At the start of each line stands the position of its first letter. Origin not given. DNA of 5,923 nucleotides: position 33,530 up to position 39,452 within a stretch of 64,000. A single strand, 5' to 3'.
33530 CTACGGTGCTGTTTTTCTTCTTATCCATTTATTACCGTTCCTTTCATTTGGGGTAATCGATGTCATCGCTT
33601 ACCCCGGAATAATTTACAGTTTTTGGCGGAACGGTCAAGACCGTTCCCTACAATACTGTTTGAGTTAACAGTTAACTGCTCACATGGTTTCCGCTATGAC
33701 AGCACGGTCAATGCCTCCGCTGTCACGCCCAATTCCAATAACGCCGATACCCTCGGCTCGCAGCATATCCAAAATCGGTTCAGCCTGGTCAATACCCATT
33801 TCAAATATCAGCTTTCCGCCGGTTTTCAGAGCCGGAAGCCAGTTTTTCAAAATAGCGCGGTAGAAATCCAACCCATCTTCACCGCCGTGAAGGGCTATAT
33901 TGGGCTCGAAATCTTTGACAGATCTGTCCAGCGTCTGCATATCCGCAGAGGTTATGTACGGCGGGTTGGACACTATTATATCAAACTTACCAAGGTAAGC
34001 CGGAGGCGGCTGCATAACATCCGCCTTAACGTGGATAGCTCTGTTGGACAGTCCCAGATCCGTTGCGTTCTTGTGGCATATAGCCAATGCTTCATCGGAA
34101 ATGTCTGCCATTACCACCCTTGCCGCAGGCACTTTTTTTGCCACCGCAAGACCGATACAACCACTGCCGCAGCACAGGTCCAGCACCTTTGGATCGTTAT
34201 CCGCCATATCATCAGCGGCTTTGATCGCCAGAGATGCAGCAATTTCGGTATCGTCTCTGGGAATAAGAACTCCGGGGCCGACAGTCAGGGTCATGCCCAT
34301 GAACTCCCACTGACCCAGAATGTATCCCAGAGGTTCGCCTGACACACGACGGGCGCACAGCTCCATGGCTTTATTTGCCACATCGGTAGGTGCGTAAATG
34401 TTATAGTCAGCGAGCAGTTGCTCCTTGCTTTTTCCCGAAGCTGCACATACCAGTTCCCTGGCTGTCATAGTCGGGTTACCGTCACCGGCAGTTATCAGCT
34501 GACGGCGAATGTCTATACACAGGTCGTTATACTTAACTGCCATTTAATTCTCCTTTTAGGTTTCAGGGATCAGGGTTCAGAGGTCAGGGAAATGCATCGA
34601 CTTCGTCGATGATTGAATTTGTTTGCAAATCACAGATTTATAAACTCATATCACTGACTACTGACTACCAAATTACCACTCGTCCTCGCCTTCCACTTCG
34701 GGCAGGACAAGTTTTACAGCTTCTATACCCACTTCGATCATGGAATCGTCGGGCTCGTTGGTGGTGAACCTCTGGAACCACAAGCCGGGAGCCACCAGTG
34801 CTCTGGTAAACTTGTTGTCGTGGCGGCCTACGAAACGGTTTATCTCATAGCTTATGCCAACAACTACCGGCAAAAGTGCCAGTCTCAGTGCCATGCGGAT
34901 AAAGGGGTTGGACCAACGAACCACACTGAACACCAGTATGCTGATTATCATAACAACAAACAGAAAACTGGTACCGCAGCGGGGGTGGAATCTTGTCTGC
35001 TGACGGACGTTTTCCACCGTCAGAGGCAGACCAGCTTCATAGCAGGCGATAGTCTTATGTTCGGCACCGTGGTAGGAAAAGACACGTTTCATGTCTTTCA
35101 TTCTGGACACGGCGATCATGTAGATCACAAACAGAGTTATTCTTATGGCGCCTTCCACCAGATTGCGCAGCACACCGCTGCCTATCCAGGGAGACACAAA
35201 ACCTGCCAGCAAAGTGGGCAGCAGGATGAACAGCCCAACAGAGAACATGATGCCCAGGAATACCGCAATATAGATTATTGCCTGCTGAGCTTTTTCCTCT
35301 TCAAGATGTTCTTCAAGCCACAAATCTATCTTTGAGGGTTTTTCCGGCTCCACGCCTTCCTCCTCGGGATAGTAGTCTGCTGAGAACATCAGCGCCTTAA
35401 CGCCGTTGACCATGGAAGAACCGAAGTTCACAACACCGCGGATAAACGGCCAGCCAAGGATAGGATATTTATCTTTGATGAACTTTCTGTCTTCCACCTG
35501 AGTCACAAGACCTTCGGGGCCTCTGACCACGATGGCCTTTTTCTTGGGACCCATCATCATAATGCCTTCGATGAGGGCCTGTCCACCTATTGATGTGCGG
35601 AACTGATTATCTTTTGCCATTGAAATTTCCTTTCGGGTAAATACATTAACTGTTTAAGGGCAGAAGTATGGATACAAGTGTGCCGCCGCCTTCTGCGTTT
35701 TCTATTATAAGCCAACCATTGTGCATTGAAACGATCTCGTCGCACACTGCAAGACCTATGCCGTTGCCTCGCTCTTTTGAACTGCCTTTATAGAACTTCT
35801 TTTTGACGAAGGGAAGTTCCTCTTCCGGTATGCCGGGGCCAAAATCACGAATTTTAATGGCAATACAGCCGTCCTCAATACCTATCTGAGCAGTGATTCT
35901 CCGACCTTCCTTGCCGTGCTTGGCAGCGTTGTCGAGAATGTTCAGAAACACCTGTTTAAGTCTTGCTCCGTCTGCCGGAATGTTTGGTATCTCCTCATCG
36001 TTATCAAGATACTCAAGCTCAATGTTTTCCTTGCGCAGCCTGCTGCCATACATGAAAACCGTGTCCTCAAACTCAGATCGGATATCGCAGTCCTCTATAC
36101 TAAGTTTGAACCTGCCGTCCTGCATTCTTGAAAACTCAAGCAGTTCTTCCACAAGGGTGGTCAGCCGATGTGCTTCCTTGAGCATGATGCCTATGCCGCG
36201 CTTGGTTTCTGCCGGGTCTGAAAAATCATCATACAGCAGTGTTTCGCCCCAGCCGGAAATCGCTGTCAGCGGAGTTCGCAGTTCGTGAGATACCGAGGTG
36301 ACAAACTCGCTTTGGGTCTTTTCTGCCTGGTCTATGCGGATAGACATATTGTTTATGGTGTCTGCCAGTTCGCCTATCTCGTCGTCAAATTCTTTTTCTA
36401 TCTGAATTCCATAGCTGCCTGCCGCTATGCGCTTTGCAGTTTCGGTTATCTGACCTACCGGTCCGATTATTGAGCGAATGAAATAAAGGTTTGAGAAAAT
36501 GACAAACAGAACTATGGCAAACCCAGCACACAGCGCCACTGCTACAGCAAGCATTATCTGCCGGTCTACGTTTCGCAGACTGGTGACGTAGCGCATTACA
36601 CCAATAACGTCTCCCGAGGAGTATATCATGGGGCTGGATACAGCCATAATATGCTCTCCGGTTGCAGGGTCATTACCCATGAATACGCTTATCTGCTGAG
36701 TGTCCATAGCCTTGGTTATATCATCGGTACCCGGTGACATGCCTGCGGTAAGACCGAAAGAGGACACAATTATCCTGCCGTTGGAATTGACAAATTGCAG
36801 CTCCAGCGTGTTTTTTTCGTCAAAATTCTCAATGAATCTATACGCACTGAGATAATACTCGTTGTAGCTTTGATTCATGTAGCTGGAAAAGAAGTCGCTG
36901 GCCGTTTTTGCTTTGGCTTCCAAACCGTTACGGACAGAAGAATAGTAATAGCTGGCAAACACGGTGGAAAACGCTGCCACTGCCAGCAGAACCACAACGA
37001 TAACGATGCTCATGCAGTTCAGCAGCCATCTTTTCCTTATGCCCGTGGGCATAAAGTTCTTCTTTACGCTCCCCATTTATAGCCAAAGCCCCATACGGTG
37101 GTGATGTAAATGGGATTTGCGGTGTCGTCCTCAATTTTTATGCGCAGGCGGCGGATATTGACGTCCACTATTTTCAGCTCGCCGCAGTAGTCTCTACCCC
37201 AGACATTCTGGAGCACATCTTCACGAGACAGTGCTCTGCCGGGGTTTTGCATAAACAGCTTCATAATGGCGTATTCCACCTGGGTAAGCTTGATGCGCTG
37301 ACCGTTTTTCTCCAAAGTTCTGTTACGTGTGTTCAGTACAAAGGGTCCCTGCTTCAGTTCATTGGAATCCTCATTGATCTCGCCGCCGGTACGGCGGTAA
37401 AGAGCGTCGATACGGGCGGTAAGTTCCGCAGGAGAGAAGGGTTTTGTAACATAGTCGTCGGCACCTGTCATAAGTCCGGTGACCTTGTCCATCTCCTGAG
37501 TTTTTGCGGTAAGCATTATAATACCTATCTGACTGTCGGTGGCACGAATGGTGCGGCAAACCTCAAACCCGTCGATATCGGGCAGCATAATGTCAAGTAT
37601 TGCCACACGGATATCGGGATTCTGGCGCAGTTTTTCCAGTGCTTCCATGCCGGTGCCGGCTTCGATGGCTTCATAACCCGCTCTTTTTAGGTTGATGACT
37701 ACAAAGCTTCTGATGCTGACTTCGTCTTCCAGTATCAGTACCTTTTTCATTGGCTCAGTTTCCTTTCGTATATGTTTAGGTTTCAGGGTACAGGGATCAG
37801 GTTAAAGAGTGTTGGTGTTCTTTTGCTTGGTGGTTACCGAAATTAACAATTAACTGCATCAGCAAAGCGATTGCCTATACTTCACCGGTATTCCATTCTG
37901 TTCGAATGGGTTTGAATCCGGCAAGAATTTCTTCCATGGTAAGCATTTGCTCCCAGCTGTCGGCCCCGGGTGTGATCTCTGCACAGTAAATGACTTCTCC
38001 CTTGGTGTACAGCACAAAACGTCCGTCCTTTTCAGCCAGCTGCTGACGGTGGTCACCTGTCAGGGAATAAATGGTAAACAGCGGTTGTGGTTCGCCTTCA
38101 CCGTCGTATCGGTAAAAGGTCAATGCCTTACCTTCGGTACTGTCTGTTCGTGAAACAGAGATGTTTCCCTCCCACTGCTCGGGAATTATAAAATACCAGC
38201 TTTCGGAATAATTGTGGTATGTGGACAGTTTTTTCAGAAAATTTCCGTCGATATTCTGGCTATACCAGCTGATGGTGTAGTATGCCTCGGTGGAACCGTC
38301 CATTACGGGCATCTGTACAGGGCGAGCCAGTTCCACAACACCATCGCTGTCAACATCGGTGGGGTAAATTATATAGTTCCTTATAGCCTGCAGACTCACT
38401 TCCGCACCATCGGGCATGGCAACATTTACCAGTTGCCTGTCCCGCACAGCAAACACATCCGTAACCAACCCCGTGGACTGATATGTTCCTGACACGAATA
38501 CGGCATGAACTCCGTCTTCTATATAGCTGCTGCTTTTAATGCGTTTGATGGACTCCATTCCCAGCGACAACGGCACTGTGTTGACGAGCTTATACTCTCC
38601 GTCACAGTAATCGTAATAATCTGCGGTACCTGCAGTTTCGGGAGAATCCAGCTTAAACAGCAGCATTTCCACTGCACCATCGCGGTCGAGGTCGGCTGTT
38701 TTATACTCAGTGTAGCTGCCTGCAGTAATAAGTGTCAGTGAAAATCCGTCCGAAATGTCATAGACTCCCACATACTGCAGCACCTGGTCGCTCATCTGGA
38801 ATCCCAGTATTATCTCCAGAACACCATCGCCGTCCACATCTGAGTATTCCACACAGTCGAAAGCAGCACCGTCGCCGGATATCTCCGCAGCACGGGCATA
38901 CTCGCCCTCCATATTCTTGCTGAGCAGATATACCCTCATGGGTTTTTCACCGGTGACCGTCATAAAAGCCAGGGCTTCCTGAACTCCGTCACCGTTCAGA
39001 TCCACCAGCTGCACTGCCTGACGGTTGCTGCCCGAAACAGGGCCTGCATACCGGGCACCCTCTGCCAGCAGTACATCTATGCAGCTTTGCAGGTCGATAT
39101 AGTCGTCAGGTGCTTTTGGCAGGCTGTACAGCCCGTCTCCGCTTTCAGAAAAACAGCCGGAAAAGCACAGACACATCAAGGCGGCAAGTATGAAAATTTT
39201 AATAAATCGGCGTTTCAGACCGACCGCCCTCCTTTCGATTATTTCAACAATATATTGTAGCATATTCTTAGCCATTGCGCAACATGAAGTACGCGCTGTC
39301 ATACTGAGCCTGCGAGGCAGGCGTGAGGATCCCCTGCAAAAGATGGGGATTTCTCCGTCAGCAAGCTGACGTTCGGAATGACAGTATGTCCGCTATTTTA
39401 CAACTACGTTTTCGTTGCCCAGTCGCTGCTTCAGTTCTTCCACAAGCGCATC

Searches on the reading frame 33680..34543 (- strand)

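Call 91: search_protein_families(library=pfam, proteins=[window:33680-34543:-], max_evalue=0.00001)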
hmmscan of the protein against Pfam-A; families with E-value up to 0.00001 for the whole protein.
window:33680-34543:- (287 aa): 8 families
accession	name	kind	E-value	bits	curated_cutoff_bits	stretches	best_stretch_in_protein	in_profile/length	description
PF05175.20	MTS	-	2e-16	60.5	23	1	113-201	30-113/170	Methyltransferase small domain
PF13649.12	Methyltransf_25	-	6.1e-12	46.5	27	1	120-203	1-83/97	Methyltransferase domain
PF17827.6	PrmC_N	-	7.9e-11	42.8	23.4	1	11-77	5-71/71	PrmC N-terminal domain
PF13847.12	Methyltransf_31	-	1.2e-09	38.4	27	1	117-202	4-90/145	Methyltransferase domain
PF03602.21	Cons_hypoth95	-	1.8e-09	38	24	1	117-203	42-130/182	Conserved hypothetical protein 95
PF06325.19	PrmA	-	3.7e-09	36.9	22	1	104-193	149-233/296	Ribosomal protein L11 methyltransferase (PrmA)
PF08242.18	Methyltransf_12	-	6.1e-06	27.3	30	0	121-193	1-72/98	Methyltransferase domain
PF08241.18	Methyltransf_11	-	8.3e-06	26.8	21.2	0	121-193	1-67/95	Methyltransferase domain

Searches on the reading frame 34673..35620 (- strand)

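Call 91: search_protein_families(library=pfam, proteins=[window:34673-35620:-], max_evalue=0.00001)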
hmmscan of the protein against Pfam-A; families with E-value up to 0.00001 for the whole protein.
window:34673-35620:- (315 aa): 1 family
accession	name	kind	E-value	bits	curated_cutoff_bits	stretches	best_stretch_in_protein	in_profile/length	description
PF07136.16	DUF1385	-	2.5e-96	321.8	22.1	1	57-307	1-226/227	Protein of unknown function (DUF1385)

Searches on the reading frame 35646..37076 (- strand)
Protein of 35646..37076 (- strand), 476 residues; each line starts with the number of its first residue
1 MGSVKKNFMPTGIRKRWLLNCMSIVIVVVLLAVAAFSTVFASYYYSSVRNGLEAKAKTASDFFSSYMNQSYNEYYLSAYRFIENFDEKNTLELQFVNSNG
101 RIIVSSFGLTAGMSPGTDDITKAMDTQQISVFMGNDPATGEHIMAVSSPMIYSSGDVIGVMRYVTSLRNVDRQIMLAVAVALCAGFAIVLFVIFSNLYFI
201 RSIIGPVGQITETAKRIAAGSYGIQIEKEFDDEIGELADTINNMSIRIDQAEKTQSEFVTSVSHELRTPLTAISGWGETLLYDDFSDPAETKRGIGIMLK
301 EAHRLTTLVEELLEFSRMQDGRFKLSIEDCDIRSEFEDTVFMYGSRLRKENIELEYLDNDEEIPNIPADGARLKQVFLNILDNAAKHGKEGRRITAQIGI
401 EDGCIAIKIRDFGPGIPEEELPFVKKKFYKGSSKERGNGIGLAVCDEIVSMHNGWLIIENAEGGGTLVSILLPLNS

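Call 91: search_protein_families(library=pfam, proteins=[window:35646-37076:-], max_evalue=0.00001)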
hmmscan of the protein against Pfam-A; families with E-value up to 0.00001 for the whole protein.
window:35646-37076:- (476 aa): 3 families
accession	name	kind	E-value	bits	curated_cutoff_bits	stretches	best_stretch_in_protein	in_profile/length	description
PF02518.31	HATPase_c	-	3.3e-24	85.9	26.4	1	369-475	2-110/111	Histidine kinase-, DNA gyrase B-, and HSP90-like ATPase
PF00512.31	HisKA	-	8e-17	61.5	26.9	1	255-321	2-66/66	His Kinase A (phospho-acceptor) domain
PF00672.30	HAMP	-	7.7e-12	45.8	25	1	199-248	2-51/53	HAMP domain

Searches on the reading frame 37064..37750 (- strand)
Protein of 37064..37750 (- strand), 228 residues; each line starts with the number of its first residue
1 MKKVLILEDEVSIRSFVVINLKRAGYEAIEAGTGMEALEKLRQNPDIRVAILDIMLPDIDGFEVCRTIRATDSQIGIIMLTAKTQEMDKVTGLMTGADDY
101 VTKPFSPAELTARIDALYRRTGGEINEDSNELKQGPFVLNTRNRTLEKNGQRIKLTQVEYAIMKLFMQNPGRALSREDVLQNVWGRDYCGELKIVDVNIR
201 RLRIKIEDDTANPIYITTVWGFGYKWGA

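Call 91: search_protein_families(library=pfam, proteins=[window:37064-37750:-], max_evalue=0.00001)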
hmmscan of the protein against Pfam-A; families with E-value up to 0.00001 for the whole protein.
window:37064-37750:- (228 aa): 2 families
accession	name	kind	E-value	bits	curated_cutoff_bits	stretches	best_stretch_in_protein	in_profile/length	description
PF00072.30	Response_reg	-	1.1e-26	93.6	30.2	1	4-114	1-110/111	Response regulator receiver domain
PF00486.34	Trans_reg_C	-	4.4e-25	88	26.2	1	150-225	1-76/77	Transcriptional regulatory protein, C terminal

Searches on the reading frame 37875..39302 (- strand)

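Call 91: search_protein_families(library=pfam, proteins=[window:37875-39302:-], max_evalue=0.00001)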
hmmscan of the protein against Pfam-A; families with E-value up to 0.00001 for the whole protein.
window:37875-39302:- (475 aa): 1 family
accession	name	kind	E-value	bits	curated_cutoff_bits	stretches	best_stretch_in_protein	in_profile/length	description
PF13517.12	FG-GAP_3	-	7.1e-09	36.6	26.9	0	101-165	1-60/61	FG-GAP-like repeat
